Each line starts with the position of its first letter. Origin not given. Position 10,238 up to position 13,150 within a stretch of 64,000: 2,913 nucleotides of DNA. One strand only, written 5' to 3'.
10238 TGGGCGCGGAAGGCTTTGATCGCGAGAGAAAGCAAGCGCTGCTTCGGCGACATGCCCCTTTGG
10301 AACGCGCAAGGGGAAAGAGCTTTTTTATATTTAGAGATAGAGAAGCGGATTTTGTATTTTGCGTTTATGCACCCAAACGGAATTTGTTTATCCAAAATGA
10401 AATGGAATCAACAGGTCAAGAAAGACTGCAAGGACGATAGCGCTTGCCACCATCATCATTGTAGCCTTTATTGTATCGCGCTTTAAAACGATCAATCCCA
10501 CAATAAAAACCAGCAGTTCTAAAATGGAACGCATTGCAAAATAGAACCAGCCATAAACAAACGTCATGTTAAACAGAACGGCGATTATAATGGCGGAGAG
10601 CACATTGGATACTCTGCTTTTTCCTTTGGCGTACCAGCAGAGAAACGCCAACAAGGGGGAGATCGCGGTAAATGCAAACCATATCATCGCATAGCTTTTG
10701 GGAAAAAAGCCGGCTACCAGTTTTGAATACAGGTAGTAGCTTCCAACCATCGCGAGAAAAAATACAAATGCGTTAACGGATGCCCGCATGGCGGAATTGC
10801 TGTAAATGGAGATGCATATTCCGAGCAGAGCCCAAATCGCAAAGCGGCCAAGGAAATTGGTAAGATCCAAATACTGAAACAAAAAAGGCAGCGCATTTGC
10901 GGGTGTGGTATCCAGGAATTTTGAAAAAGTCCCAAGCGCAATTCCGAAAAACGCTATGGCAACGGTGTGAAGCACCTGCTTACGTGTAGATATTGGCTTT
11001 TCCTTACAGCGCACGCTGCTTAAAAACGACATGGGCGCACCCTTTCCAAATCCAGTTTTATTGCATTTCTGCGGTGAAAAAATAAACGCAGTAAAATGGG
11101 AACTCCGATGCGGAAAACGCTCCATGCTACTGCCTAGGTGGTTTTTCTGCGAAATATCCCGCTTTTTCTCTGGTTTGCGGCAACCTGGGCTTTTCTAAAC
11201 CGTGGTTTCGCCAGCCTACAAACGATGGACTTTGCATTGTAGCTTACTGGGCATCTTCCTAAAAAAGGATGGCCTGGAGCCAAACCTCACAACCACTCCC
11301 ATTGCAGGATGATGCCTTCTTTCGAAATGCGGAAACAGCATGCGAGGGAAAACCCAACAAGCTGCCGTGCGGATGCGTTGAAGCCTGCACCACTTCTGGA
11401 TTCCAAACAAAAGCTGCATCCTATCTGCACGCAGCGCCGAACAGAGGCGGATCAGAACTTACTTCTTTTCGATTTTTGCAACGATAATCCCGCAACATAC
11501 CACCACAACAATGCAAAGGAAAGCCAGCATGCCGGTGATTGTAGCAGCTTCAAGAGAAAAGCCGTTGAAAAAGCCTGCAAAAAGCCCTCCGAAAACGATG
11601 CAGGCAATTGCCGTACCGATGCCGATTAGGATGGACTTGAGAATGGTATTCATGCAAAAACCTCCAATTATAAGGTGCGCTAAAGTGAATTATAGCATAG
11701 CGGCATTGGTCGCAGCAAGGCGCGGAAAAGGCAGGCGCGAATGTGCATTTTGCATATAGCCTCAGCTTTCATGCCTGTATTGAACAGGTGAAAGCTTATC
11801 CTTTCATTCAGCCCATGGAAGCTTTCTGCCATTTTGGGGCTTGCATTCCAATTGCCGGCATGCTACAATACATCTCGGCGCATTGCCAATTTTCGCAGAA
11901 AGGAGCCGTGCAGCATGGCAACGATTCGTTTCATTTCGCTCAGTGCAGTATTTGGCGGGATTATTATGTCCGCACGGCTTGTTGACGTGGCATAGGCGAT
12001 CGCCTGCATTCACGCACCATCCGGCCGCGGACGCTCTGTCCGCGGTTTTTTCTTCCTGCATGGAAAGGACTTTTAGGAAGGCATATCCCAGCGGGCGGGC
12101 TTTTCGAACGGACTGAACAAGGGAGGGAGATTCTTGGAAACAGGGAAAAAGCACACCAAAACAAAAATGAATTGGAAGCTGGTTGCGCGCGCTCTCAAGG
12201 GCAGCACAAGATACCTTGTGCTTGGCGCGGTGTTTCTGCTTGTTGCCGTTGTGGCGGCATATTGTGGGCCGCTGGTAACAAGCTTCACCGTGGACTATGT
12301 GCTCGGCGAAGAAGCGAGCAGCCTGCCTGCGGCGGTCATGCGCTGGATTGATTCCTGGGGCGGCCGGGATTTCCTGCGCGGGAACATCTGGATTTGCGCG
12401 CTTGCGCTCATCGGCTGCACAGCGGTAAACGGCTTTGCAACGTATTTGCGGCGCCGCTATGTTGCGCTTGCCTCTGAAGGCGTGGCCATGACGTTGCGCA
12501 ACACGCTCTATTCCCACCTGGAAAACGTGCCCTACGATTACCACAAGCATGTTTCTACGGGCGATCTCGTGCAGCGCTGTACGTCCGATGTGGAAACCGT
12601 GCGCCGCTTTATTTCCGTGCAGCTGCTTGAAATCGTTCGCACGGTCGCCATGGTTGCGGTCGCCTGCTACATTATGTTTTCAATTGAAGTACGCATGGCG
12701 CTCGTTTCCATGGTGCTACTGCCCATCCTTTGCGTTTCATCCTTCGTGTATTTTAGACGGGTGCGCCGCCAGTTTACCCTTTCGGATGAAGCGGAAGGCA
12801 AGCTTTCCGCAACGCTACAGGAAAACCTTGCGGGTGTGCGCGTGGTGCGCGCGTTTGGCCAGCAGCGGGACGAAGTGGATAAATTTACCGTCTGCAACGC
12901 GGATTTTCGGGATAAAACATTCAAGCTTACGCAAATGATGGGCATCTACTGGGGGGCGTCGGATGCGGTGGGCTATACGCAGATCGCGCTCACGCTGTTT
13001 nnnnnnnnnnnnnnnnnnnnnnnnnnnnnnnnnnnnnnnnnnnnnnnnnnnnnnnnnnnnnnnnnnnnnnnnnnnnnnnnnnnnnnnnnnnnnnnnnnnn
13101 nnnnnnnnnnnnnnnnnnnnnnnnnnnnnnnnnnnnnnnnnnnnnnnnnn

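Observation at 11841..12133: Promoter, 26-codon mini-ORF and terminator in front of a heterodimeric ABC exporter (leader-peptide attenuation, BmrB/BmrCD-like logic)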

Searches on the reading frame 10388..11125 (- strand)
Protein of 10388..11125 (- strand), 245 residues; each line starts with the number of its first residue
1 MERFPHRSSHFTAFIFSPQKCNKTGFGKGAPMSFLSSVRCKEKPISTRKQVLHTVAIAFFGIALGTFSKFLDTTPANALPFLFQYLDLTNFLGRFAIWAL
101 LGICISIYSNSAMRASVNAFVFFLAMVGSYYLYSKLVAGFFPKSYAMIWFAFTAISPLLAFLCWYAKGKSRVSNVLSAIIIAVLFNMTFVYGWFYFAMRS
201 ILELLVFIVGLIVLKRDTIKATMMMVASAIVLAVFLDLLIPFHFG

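Call 6: search_protein_families(library=ncbifam, proteins=[window:10388-11125:-])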
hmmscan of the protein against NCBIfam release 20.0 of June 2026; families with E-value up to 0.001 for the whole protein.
window:10388-11125:- (245 aa): 0 families

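Call 49: search_protein_families(library=pfam, proteins=[window:10388-11125:-], max_evalue=0.01)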
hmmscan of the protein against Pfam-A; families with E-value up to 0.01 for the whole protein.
window:10388-11125:- (245 aa): 1 family
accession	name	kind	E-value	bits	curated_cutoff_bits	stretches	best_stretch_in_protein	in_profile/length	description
PF20128.4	DUF6518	-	0.00016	21.7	25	1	48-234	5-194/204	Family of unknown function (DUF6518)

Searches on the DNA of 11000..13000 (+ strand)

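Call 4: search_rna_families(source=window, start=11000, end=13000, threshold=evalue, max_evalue=10)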
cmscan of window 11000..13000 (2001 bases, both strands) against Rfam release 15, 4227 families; matches with E-value up to 10: 5.
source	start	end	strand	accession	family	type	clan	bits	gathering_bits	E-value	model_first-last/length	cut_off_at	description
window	11999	12124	-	RF02142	HOXA11-AS1_6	Gene; lncRNA;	-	18.3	50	0.43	1-179/179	no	HOXA11 antisense RNA 1 conserved region 6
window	12254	12319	+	RF02682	HDV-F-prausnitzii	Gene; ribozyme;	-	17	44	4.3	1-74/74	no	HDV ribozyme from F. prausnitzii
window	12139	12203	+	RF00382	DnaX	Cis-reg; frameshift_element;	-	16.6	35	1.4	1-65/65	no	DnaX ribosomal frameshifting element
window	11175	11244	-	RF03167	c-di-GMP-I-GGC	Cis-reg; riboswitch;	CL00126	15.4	59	2.4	1-80/80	no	c-di-GMP-I-GGC riboswitch aptamer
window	11000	11061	-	RF02937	Clostridiales-2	Gene; sRNA;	-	15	58.6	3.7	1-63/82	3'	Clostridiales-2 RNA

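Call 55: build_rna_model(alignment_id=A1, structure=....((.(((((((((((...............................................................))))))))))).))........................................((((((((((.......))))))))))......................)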
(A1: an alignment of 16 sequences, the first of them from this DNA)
Model R1 built from alignment A1 (16 sequences, 184 columns); structure: as given.
model positions 157; base pairs 23; branch points 1; effective number of sequences 12.13; information 0.59 bits per position. Calibrated on 0.2 Mb of random sequence (short: E-values are rough).
structure used (alignment columns):
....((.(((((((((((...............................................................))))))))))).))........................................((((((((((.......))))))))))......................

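Call 56: search_with_rna_model(model_id=R1, sources=[window, L001, L002, L003, L004, L005, L006, L007, L008, L009, L010, L011, L012, L013, L014, L015, L016, L017, L018, L019, L020, L021, L022, L023, L024, L025, L026, L027, L028, L029, L030, L031, L032, L033, L034, L036, L038, L039, L040, L042, L043, L044, L045, L046, L049, L050, L086, L087, L089, L092, L095, L096, L097, L102, L104, L108, L110, L115, L117, L119], max_evalue=1, make_alignment=true)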
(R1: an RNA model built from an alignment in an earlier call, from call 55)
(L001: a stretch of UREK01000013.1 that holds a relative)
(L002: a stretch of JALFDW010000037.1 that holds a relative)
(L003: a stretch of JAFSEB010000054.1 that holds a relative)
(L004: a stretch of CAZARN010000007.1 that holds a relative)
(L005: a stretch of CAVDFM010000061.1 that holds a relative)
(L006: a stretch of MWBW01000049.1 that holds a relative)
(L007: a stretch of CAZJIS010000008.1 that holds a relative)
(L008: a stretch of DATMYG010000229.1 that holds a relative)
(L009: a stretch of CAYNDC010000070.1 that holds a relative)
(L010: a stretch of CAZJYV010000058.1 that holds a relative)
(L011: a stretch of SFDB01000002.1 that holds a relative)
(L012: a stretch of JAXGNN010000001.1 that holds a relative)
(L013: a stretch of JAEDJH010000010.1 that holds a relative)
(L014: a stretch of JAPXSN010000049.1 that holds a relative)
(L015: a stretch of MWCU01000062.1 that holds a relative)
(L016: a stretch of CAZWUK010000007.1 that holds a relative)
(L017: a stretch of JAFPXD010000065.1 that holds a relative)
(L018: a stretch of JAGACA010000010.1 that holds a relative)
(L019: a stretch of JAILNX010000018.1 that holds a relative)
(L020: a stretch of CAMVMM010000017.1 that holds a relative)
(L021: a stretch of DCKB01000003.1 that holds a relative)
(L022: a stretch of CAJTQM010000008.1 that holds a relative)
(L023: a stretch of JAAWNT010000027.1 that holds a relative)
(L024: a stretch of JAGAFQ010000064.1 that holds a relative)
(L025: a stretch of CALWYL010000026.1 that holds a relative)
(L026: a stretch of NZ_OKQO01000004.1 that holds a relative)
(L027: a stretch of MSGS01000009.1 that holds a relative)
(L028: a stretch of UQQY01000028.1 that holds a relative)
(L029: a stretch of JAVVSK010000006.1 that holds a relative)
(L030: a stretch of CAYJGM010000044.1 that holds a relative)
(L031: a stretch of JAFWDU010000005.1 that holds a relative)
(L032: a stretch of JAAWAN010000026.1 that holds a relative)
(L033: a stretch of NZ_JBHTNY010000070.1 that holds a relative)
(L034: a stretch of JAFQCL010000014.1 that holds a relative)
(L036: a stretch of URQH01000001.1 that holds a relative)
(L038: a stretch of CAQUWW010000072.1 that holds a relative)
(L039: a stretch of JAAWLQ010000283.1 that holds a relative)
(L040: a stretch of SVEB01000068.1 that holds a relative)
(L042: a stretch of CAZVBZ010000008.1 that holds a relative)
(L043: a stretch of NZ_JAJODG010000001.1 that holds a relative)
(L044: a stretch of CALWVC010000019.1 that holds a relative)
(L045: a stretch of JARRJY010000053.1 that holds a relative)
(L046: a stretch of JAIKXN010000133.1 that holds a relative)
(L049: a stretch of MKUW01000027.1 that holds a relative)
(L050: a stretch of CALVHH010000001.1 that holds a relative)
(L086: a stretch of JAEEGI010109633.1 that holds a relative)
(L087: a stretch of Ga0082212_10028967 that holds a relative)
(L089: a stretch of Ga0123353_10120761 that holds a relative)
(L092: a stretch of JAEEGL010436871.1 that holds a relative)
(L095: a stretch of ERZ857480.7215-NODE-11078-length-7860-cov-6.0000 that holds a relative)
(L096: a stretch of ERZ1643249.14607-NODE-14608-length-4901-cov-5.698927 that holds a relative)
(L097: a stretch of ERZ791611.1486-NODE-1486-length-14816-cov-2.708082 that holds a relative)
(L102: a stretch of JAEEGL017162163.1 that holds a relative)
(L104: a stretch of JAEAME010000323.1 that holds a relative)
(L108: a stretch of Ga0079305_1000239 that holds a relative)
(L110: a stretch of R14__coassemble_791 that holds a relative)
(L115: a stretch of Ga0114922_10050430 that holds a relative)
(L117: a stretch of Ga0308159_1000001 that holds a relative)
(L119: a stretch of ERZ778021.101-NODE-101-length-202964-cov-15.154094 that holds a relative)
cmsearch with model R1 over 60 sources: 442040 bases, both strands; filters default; matches with E-value up to 1: 35.
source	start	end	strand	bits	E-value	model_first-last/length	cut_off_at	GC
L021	108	264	+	137.5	1.7e-33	1-157/157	no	0.55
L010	2772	2929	+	136.5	3.1e-33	1-157/157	no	0.53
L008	2801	2958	+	132.7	3.1e-32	1-157/157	no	0.59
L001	2725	2881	+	132.5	3.5e-32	1-157/157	no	0.57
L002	2713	2868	+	129.3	2.4e-31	1-157/157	no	0.55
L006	2788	2946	+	129.2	2.5e-31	1-157/157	no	0.55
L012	2772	2927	+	127.9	5.5e-31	1-157/157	no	0.58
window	11897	12054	+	124.5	4.3e-30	1-157/157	no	0.55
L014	2771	2928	+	122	1.9e-29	1-157/157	no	0.53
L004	2794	2938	+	102.3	2.8e-24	1-157/157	no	0.53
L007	2781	2951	+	96.5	8.7e-23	1-157/157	no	0.56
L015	2820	2963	+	84.6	1.2e-19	1-157/157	no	0.44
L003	2784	2930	+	84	1.6e-19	1-157/157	no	0.52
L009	2755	2927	+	83.7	2e-19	1-157/157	no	0.56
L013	2304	2451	+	81.5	7.3e-19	1-157/157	no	0.49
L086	516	656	+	76.7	1.3e-17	1-157/157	no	0.49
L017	2816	2956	+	76.6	1.4e-17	1-157/157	no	0.48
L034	2777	2928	+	76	2e-17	1-157/157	no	0.38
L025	2852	2981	+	50.7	8.4e-11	1-157/157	no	0.63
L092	447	606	+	46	1.4e-09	1-157/157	no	0.47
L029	2722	2897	+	39.9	5.6e-08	1-157/157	no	0.39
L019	2748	2906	+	38.4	1.4e-07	1-157/157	no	0.5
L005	2782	2958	+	35.5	7.9e-07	1-157/157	no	0.49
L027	2782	2958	+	33.2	3.1e-06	1-157/157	no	0.5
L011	2752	2921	+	33.2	3.2e-06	1-157/157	no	0.48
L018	2749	2907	+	29.5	2.9e-05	1-157/157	no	0.52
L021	234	285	-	25.5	0.00032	99-150/157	no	0.67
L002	2838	2866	-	23.2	0.0013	121-150/157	no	0.69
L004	2907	2936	-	22.8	0.0016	121-150/157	no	0.7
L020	2631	2802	+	21.6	0.0033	1-157/157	no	0.55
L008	2927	2958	-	19.4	0.012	119-150/157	no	0.69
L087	191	275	+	16.7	0.064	1-157/157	no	0.41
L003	2897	2946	-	16.2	0.085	104-150/157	no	0.62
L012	2889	2974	-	14.3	0.28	1-157/157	no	0.59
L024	4777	4908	+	13.3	0.5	1-157/157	no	0.39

Alignment A2: 35 matches aligned to the model, 328 columns, each read 5' to 3' on its own strand. Consensus structure (alignment columns), stored with it:
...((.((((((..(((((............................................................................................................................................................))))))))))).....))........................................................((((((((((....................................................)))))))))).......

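Call 57: search_with_rna_model(model_id=R1, sources=[window, L001, L002, L003, L004, L005, L006, L007, L008, L009, L010, L011, L012, L013, L014, L015, L017, L018, L019, L021, L025, L029, L034, L092], max_evalue=0.0001, make_alignment=true)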
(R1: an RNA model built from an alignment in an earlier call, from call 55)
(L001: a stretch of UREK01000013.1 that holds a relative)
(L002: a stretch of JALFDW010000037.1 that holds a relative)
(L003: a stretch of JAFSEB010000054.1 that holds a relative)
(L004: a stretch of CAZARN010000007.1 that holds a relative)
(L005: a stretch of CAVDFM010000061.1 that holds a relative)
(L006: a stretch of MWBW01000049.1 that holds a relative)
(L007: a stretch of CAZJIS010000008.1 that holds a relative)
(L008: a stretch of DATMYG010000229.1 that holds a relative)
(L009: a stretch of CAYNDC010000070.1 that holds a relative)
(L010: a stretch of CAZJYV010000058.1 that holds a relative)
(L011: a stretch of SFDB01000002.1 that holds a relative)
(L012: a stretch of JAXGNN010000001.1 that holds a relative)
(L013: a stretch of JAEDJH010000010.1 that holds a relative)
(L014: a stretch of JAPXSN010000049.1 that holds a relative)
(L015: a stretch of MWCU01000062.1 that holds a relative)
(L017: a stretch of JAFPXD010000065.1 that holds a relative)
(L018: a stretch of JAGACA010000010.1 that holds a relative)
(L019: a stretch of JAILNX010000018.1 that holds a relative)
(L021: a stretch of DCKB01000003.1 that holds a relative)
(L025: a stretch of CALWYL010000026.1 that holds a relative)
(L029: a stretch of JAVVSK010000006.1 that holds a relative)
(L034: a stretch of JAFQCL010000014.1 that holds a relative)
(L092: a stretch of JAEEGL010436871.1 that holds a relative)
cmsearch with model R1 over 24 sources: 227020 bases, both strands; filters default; matches with E-value up to 0.0001: 24.
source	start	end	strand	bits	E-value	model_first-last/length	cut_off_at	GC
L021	108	264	+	137.5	9e-34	1-157/157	no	0.55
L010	2772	2929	+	136.5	1.6e-33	1-157/157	no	0.53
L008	2801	2958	+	132.7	1.6e-32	1-157/157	no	0.59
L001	2725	2881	+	132.5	1.8e-32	1-157/157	no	0.57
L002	2713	2868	+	129.3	1.2e-31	1-157/157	no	0.55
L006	2788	2946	+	129.2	1.3e-31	1-157/157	no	0.55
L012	2772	2927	+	127.9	2.8e-31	1-157/157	no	0.58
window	11897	12054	+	124.5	2.2e-30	1-157/157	no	0.55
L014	2771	2928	+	122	9.9e-30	1-157/157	no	0.53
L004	2794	2938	+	102.3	1.4e-24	1-157/157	no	0.53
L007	2781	2951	+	96.5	4.5e-23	1-157/157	no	0.56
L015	2820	2963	+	84.6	6e-20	1-157/157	no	0.44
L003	2784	2930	+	84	8.2e-20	1-157/157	no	0.52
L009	2755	2927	+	83.7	1e-19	1-157/157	no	0.56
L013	2304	2451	+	81.5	3.7e-19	1-157/157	no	0.49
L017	2816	2956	+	76.6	7.2e-18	1-157/157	no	0.48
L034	2777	2928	+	76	1e-17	1-157/157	no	0.38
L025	2852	2981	+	50.7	4.3e-11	1-157/157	no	0.63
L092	447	606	+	46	7.1e-10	1-157/157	no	0.47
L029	2722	2897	+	39.9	2.9e-08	1-157/157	no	0.39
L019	2748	2906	+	38.4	7.1e-08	1-157/157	no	0.5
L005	2782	2958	+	35.5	4.1e-07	1-157/157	no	0.49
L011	2752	2921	+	33.2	1.6e-06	1-157/157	no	0.48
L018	2749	2907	+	29.5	1.5e-05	1-157/157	no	0.52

Alignment A3: 24 matches aligned to the model, 275 columns, each read 5' to 3' on its own strand. Consensus structure (alignment columns), stored with it:
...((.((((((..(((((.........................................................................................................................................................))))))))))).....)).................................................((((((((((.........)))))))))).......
